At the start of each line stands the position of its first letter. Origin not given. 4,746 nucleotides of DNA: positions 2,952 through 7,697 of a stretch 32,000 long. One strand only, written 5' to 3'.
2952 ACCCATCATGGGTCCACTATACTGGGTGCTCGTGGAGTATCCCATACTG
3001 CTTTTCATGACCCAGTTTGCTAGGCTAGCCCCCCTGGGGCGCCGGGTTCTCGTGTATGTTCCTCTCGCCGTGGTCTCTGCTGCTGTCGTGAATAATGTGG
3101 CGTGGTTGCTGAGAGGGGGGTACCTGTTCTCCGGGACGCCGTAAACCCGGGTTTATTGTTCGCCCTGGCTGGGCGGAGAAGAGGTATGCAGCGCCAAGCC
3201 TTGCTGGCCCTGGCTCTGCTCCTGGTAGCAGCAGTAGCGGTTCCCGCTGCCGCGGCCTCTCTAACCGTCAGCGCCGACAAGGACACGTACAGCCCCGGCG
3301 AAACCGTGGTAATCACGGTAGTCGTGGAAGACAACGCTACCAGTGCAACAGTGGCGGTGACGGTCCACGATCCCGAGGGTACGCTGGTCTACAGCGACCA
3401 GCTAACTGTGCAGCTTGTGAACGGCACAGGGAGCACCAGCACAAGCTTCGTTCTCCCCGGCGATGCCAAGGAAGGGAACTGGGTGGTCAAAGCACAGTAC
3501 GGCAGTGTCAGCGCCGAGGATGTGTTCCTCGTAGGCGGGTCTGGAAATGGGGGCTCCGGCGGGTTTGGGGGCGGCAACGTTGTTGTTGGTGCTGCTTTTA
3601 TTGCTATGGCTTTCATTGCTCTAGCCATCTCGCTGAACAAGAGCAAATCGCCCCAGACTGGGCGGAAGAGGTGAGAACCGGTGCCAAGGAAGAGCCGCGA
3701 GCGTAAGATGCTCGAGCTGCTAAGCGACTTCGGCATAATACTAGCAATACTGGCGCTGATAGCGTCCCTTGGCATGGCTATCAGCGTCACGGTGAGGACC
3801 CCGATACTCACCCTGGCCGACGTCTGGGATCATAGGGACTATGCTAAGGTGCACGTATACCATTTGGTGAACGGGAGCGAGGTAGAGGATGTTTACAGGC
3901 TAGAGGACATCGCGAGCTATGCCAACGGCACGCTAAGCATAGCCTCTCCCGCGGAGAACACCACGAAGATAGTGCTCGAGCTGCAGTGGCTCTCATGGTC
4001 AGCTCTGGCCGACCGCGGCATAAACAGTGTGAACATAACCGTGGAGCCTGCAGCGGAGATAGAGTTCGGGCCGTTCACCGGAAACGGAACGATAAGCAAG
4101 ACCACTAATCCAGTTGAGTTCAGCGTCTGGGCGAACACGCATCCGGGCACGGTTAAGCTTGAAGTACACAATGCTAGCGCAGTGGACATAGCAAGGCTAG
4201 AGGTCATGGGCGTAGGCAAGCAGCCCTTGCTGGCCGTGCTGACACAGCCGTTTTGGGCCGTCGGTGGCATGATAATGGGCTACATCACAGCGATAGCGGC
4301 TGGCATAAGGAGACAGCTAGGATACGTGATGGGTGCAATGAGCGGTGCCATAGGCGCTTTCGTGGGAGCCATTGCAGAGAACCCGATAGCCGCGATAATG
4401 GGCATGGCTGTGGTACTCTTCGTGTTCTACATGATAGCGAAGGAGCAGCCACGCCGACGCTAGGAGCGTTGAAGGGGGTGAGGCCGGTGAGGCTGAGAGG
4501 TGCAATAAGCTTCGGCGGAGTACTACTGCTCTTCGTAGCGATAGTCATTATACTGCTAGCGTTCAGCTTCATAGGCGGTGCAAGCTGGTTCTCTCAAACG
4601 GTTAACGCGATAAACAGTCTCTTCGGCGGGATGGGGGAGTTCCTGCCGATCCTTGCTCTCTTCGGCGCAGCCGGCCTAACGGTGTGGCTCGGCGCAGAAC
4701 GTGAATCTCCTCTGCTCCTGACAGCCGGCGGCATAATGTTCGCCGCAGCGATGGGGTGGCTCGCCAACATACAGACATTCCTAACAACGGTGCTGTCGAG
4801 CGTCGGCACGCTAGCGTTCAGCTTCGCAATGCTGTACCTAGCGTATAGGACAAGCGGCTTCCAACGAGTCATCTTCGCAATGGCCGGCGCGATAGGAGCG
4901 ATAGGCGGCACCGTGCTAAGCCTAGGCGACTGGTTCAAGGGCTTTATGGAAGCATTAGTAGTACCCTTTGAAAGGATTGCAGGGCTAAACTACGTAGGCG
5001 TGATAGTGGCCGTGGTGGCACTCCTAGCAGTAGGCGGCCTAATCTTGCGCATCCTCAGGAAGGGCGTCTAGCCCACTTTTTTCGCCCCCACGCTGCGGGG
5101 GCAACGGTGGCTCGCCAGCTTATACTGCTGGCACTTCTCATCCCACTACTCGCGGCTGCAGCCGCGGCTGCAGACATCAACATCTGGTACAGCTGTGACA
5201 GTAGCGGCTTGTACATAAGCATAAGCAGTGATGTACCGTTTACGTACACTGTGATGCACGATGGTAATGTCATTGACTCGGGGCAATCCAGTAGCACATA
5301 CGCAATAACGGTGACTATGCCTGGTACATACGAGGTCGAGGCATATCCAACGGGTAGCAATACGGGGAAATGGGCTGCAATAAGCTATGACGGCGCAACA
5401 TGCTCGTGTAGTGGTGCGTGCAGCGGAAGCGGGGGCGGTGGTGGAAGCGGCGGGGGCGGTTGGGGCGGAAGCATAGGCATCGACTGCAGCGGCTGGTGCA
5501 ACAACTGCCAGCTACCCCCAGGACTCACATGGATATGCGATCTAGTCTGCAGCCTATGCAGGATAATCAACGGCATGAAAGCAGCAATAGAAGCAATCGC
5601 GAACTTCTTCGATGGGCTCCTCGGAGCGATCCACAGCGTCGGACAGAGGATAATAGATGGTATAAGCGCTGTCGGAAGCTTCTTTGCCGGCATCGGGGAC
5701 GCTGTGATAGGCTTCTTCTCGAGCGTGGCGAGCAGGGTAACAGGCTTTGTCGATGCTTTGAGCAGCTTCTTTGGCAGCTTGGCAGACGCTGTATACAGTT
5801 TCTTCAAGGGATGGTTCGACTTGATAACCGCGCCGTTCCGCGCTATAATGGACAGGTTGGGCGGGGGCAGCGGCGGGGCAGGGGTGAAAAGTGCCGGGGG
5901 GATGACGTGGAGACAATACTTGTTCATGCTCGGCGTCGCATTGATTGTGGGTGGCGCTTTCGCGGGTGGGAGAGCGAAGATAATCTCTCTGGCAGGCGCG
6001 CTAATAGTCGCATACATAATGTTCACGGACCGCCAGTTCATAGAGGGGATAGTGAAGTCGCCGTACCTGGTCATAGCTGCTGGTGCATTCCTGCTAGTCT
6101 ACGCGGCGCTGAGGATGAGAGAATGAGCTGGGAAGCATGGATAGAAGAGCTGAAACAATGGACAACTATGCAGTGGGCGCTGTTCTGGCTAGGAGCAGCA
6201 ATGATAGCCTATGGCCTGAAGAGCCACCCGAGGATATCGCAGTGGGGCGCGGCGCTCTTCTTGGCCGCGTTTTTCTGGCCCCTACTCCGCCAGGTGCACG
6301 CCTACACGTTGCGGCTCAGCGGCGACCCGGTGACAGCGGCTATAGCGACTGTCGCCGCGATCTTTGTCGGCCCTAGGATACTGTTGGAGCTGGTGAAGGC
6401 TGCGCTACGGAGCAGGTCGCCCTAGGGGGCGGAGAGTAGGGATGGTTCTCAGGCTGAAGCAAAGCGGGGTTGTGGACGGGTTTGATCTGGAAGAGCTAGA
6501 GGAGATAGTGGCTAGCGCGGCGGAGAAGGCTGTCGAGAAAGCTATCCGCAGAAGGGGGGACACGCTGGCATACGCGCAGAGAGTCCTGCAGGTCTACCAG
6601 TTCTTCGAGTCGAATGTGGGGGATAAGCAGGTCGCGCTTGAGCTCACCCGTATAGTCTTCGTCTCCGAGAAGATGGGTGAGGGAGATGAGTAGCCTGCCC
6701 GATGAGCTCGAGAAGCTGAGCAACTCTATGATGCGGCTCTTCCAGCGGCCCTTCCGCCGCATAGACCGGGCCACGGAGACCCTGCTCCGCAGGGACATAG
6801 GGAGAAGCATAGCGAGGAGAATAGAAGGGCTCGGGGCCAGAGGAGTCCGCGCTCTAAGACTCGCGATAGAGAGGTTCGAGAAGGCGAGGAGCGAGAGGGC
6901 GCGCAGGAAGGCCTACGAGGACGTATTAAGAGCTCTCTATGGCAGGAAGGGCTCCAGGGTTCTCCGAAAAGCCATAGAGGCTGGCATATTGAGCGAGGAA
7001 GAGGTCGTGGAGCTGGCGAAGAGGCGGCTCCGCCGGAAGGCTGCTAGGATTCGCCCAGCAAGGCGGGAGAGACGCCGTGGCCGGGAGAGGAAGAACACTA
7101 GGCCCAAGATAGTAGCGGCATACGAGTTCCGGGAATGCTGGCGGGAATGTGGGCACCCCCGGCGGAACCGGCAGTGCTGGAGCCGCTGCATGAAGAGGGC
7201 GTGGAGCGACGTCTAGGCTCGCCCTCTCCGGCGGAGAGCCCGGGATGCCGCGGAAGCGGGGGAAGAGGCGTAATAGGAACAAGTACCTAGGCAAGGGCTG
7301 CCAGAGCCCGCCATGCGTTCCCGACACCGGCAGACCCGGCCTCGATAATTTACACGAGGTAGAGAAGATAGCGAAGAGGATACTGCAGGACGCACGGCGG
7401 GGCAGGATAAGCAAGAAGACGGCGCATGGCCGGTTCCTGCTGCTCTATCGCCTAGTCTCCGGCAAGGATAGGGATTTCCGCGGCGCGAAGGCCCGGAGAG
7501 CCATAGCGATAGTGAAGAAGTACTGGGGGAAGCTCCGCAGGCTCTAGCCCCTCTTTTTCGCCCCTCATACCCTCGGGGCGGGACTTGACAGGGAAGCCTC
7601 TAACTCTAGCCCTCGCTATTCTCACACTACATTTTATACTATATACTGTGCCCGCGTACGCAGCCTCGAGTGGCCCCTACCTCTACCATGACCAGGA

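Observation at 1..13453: Compact single-strand provirus with almost no recognisable genes; candidate small enveloped crenarchaeal virus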

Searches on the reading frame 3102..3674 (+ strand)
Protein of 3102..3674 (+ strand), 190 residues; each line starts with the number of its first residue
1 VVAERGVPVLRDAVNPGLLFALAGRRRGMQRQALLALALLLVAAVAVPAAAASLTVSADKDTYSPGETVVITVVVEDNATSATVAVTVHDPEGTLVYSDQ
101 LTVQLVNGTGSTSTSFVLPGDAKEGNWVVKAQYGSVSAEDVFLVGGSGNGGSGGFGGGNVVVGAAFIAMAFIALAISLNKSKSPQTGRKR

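Call 10: search_protein_families(library=pfam, max_evalue=0.01, proteins=[window:3102-3674:+])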
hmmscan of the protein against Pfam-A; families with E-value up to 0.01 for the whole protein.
window:3102-3674:+ (190 aa): 4 families
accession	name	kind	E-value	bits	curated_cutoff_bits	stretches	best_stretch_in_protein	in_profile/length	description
PF01835.25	MG2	-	3.6e-10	40.5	32.8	1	56-136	4-88/96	MG2 domain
PF20942.3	DUF4785_2nd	-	0.00051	20.4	30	1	51-139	2-91/105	Domain of unknown function (DUF4785) central domain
PF13584.12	BatD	-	0.0073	17.4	24.1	1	57-116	2-59/92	BatD DUF11 like domain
PF13567.11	DUF4131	-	0.0074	16.4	31.6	0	18-78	16-76/165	Domain of unknown function (DUF4131)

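Call 27: search_protein_families(library=phrogs, max_evalue=0.01, proteins=[window:3102-3674:+])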
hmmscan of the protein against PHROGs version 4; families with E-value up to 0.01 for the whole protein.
window:3102-3674:+ (190 aa): 1 family
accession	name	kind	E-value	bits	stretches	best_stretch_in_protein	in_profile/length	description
phrog_215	-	head and packaging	0.00032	20.9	1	68-125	283-342/491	structural protein with Ig domain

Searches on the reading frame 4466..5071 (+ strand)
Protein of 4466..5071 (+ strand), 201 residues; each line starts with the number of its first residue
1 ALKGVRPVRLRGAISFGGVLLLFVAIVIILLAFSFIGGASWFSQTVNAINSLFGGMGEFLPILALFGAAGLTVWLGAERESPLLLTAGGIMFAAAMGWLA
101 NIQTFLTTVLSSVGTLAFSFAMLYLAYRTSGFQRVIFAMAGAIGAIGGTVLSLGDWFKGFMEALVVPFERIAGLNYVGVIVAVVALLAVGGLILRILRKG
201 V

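Call 26: search_protein_families(library=pfam, max_evalue=0.01, proteins=[window:4466-5071:+])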
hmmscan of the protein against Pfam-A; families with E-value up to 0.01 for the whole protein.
window:4466-5071:+ (201 aa): 0 families

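Call 27: search_protein_families(library=phrogs, max_evalue=0.01, proteins=[window:4466-5071:+])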
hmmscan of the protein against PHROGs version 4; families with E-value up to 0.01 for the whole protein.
window:4466-5071:+ (201 aa): 0 families

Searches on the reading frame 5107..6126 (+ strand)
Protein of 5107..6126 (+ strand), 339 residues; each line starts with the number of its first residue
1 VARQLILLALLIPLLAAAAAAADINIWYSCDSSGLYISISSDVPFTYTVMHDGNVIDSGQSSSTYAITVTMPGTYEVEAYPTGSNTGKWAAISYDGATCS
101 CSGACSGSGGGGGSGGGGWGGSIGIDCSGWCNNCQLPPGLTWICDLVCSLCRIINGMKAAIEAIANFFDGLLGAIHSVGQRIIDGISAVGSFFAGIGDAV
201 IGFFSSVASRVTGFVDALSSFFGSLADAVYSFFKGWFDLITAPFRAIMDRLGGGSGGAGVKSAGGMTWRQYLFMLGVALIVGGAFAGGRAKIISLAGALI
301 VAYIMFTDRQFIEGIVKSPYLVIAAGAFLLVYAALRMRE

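Call 11: search_protein_families(library=pfam, max_evalue=0.01, proteins=[window:5107-6126:+])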
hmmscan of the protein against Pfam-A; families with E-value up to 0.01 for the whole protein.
window:5107-6126:+ (339 aa): 0 families

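Call 27: search_protein_families(library=phrogs, max_evalue=0.01, proteins=[window:5107-6126:+])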
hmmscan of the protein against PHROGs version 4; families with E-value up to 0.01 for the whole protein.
window:5107-6126:+ (339 aa): 8 families
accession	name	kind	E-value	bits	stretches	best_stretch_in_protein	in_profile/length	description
phrog_305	-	tail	7.4e-06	25.8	1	153-248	576-665/1001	tail length tape measure protein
phrog_58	-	tail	1.1e-05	25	1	153-262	827-942/1544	tail length tape measure protein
phrog_4200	-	tail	1.8e-05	24.5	1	153-261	492-608/732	tail length tape measure protein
phrog_1204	-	tail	6.3e-05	22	1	141-235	878-983/1483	tail protein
phrog_1535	-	tail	0.0017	17.5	1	159-247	929-1014/1152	tail length tape measure protein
phrog_3981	-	tail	0.002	18.3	1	158-288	361-490/584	tail length tape measure protein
phrog_7334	-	unknown function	0.0073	15.4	1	150-240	32-123/1078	-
phrog_971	-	lysis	0.0095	15.6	0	166-250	617-706/1338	endolysin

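Call 56: search_protein_families(library=pfam, max_evalue=0.01, proteins=[L056:5759-6940:+, L056:7578-8153:+, L056:9316-9819:+, L056:10174-10740:+, L057:7612-8475:+, L057:8668-9201:+, L057:6120-6572:-, L057:9472-9774:+, L056:8216-8458:+, L056:8473-8733:+])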
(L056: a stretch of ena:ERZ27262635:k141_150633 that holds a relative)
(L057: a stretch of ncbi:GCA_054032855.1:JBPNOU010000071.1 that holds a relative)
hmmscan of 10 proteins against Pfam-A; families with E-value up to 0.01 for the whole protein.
L056:5759-6940:+ (393 aa): 0 families

L056:7578-8153:+ (191 aa): 0 families

L056:9316-9819:+ (167 aa): 0 families

L056:10174-10740:+ (188 aa): 9 families
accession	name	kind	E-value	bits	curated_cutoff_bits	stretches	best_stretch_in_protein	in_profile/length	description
PF13238.12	AAA_18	-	8.9e-09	36.3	29.4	1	4-136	2-126/128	AAA domain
PF01202.28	SKI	-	7.9e-06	26.5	22.1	0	98-177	82-158/159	Shikimate kinase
PF01712.25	dNK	-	0.00027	21.2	27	0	4-26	2-24/203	Deoxynucleoside kinase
PF13671.12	AAA_33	-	0.00057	20.6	27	0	4-107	3-33/143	AAA domain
PF00004.35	AAA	-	0.00083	20.2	21.2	1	4-37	2-35/131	ATPase family associated with various cellular activities (AAA)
PF07728.20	AAA_5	-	0.0018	18.7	22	0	3-31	2-31/139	AAA domain (dynein-related subfamily)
PF13207.12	AAA_17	-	0.0023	18.7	27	0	7-28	2-23/136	AAA domain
PF01443.25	Viral_helicase1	-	0.0028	17.9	21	1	4-57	2-54/228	Viral superfamily 1 RNA helicase core domain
PF02223.23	Thymidylate_kin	-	0.0066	16.6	27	0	62-173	84-185/185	Thymidylate kinase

L057:7612-8475:+ (287 aa): 0 families

L057:8668-9201:+ (177 aa): 0 families

L057:6120-6572:- (150 aa): 0 families

L057:9472-9774:+ (100 aa): 0 families

L056:8216-8458:+ (80 aa): 1 family
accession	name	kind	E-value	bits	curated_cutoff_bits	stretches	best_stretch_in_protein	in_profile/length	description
PF01402.27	RHH_1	-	0.0047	17.3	20.5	0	8-29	1-22/39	Ribbon-helix-helix protein, copG family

L056:8473-8733:+ (86 aa): 0 families

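Call 96: search_protein_families(library=pfam, max_evalue=0.05, proteins=[L057:4365-4781:+, L056:5325-5549:-])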
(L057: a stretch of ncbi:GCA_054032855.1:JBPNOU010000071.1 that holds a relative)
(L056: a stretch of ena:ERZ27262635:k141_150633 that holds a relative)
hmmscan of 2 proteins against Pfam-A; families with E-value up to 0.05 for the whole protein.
L057:4365-4781:+ (138 aa): 0 families

L056:5325-5549:- (74 aa): 1 family
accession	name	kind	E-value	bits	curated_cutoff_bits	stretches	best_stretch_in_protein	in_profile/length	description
PF07935.16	SSV1_ORF_D-335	-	2.6e-09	37.7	22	1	11-58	9-56/68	ORF D-335-like protein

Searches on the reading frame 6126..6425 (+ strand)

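Call 26: search_protein_families(library=pfam, max_evalue=0.01, proteins=[window:6126-6425:+])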
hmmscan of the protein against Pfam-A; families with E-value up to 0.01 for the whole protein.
window:6126-6425:+ (99 aa): 1 family
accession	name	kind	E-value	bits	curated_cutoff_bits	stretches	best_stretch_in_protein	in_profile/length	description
PF05230.16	MASE2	-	0.0063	17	25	1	21-60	11-50/89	MASE2 domain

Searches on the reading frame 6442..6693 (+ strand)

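Call 11: search_protein_families(library=pfam, max_evalue=0.01, proteins=[window:6442-6693:+])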
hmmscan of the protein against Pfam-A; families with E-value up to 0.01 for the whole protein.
window:6442-6693:+ (83 aa): 0 families

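Call 27: search_protein_families(library=phrogs, max_evalue=0.01, proteins=[window:6442-6693:+])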
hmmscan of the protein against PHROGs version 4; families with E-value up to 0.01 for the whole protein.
window:6442-6693:+ (83 aa): 0 families

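Call 56: search_protein_families(library=pfam, max_evalue=0.01, proteins=[L056:5759-6940:+, L056:7578-8153:+, L056:9316-9819:+, L056:10174-10740:+, L057:7612-8475:+, L057:8668-9201:+, L057:6120-6572:-, L057:9472-9774:+, L056:8216-8458:+, L056:8473-8733:+])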
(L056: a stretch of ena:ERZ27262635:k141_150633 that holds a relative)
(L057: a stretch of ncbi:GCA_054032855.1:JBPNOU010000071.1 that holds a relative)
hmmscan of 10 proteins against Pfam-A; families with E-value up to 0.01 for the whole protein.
L056:5759-6940:+ (393 aa): 0 families

L056:7578-8153:+ (191 aa): 0 families

L056:9316-9819:+ (167 aa): 0 families

L056:10174-10740:+ (188 aa): 9 families
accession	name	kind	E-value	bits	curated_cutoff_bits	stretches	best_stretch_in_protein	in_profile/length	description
PF13238.12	AAA_18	-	8.9e-09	36.3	29.4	1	4-136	2-126/128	AAA domain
PF01202.28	SKI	-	7.9e-06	26.5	22.1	0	98-177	82-158/159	Shikimate kinase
PF01712.25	dNK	-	0.00027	21.2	27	0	4-26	2-24/203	Deoxynucleoside kinase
PF13671.12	AAA_33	-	0.00057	20.6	27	0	4-107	3-33/143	AAA domain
PF00004.35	AAA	-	0.00083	20.2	21.2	1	4-37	2-35/131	ATPase family associated with various cellular activities (AAA)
PF07728.20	AAA_5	-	0.0018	18.7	22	0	3-31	2-31/139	AAA domain (dynein-related subfamily)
PF13207.12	AAA_17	-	0.0023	18.7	27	0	7-28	2-23/136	AAA domain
PF01443.25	Viral_helicase1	-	0.0028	17.9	21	1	4-57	2-54/228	Viral superfamily 1 RNA helicase core domain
PF02223.23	Thymidylate_kin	-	0.0066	16.6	27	0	62-173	84-185/185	Thymidylate kinase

L057:7612-8475:+ (287 aa): 0 families

L057:8668-9201:+ (177 aa): 0 families

L057:6120-6572:- (150 aa): 0 families

L057:9472-9774:+ (100 aa): 0 families

L056:8216-8458:+ (80 aa): 1 family
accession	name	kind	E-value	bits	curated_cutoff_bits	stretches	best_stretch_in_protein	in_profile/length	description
PF01402.27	RHH_1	-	0.0047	17.3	20.5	0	8-29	1-22/39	Ribbon-helix-helix protein, copG family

L056:8473-8733:+ (86 aa): 0 families

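Call 96: search_protein_families(library=pfam, max_evalue=0.05, proteins=[L057:4365-4781:+, L056:5325-5549:-])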
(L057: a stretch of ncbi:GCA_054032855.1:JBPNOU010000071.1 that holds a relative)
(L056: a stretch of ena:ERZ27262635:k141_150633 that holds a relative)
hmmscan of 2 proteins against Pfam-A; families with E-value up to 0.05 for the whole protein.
L057:4365-4781:+ (138 aa): 0 families

L056:5325-5549:- (74 aa): 1 family
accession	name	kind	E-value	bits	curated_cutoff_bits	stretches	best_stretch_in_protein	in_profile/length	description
PF07935.16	SSV1_ORF_D-335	-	2.6e-09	37.7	22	1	11-58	9-56/68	ORF D-335-like protein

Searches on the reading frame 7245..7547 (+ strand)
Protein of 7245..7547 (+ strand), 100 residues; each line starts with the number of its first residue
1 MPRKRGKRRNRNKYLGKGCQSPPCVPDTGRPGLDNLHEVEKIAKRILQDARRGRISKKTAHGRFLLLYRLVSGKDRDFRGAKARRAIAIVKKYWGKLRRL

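Call 11: search_protein_families(library=pfam, max_evalue=0.01, proteins=[window:7245-7547:+])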
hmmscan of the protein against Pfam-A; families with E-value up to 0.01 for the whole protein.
window:7245-7547:+ (100 aa): 0 families

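Call 28: search_protein_families(library=phrogs, max_evalue=0.01, proteins=[window:7245-7547:+])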
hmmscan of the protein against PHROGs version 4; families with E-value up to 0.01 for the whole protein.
window:7245-7547:+ (100 aa): 0 families

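Call 56: search_protein_families(library=pfam, max_evalue=0.01, proteins=[L056:5759-6940:+, L056:7578-8153:+, L056:9316-9819:+, L056:10174-10740:+, L057:7612-8475:+, L057:8668-9201:+, L057:6120-6572:-, L057:9472-9774:+, L056:8216-8458:+, L056:8473-8733:+])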
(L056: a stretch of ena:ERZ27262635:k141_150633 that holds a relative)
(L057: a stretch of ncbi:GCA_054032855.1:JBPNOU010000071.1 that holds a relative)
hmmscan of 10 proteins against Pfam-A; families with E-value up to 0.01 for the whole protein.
L056:5759-6940:+ (393 aa): 0 families

L056:7578-8153:+ (191 aa): 0 families

L056:9316-9819:+ (167 aa): 0 families

L056:10174-10740:+ (188 aa): 9 families
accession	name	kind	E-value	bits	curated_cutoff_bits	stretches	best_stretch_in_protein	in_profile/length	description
PF13238.12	AAA_18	-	8.9e-09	36.3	29.4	1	4-136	2-126/128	AAA domain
PF01202.28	SKI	-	7.9e-06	26.5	22.1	0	98-177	82-158/159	Shikimate kinase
PF01712.25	dNK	-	0.00027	21.2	27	0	4-26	2-24/203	Deoxynucleoside kinase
PF13671.12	AAA_33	-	0.00057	20.6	27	0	4-107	3-33/143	AAA domain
PF00004.35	AAA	-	0.00083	20.2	21.2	1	4-37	2-35/131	ATPase family associated with various cellular activities (AAA)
PF07728.20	AAA_5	-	0.0018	18.7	22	0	3-31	2-31/139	AAA domain (dynein-related subfamily)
PF13207.12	AAA_17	-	0.0023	18.7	27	0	7-28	2-23/136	AAA domain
PF01443.25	Viral_helicase1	-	0.0028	17.9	21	1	4-57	2-54/228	Viral superfamily 1 RNA helicase core domain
PF02223.23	Thymidylate_kin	-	0.0066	16.6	27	0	62-173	84-185/185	Thymidylate kinase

L057:7612-8475:+ (287 aa): 0 families

L057:8668-9201:+ (177 aa): 0 families

L057:6120-6572:- (150 aa): 0 families

L057:9472-9774:+ (100 aa): 0 families

L056:8216-8458:+ (80 aa): 1 family
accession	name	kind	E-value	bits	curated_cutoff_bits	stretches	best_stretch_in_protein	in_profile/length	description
PF01402.27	RHH_1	-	0.0047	17.3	20.5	0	8-29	1-22/39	Ribbon-helix-helix protein, copG family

L056:8473-8733:+ (86 aa): 0 families

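Call 96: search_protein_families(library=pfam, max_evalue=0.05, proteins=[L057:4365-4781:+, L056:5325-5549:-])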
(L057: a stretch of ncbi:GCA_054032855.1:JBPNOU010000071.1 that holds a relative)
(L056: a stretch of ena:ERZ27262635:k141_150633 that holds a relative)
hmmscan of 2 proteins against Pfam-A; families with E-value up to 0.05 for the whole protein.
L057:4365-4781:+ (138 aa): 0 families

L056:5325-5549:- (74 aa): 1 family
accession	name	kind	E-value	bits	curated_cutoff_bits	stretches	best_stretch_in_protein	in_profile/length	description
PF07935.16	SSV1_ORF_D-335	-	2.6e-09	37.7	22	1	11-58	9-56/68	ORF D-335-like protein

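Call 106: search_dna_similar(query=window:7245-7547:+, collection=phages, mode=protein, max_evalue=10, max_rows=12)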
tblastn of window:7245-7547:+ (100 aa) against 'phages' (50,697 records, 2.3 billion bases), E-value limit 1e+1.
Records with a match: 8; places in all: 8; records where one place covers at least 80% of the query: 0.
Best place of each record, by identity: 60-80% 2; <60% 6.
By first word of the organism name: Pyrococcus 2; Betaguttavirus 2; Gordonia 2; Streptomyces 1; Pseudomonas 1.
By host as written in the record: Aeropyrum pernix K1 2; Gordonia terrae 3612 2; Pyrococcus abyssi GE23 1; Pyrococcus abyssi 1; Streptomyces coelicolor M600 1; Pseudomonas aeruginosa BWKH18 1.
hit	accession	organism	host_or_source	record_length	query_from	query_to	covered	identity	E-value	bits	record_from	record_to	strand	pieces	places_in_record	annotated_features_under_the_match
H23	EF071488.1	Pyrococcus abyssi virus 1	Pyrococcus abyssi GE23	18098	25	80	56%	51.8%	2e-5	47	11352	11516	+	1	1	conserved hypothetical protein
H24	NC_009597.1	Pyrococcus abyssi virus 1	Pyrococcus abyssi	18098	25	80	56%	51.8%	2e-5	47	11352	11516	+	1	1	hypothetical protein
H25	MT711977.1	Streptomyces phage Dagobah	Streptomyces coelicolor M600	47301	23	73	51%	43.1%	3e+0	32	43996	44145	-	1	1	hypothetical protein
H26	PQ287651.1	Pseudomonas phage HHBS18_1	Pseudomonas aeruginosa BWKH18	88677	20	63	44%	36.4%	1e+0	33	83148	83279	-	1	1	hypothetical protein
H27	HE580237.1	Betaguttavirus kodakarajimaense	Aeropyrum pernix K1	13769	30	53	24%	62.5%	2e+0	33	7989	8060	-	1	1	hypothetical protein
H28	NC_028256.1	Betaguttavirus kodakarajimaense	Aeropyrum pernix K1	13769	30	53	24%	62.5%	2e+0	33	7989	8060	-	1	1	hypothetical protein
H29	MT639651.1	Gordonia phage Portcullis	Gordonia terrae 3612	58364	24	52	29%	43.8%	5e+0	31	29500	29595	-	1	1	34: hypothetical protein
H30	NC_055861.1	Gordonia phage Portcullis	Gordonia terrae 3612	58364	24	52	29%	43.8%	5e+0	31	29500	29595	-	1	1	34: hypothetical protein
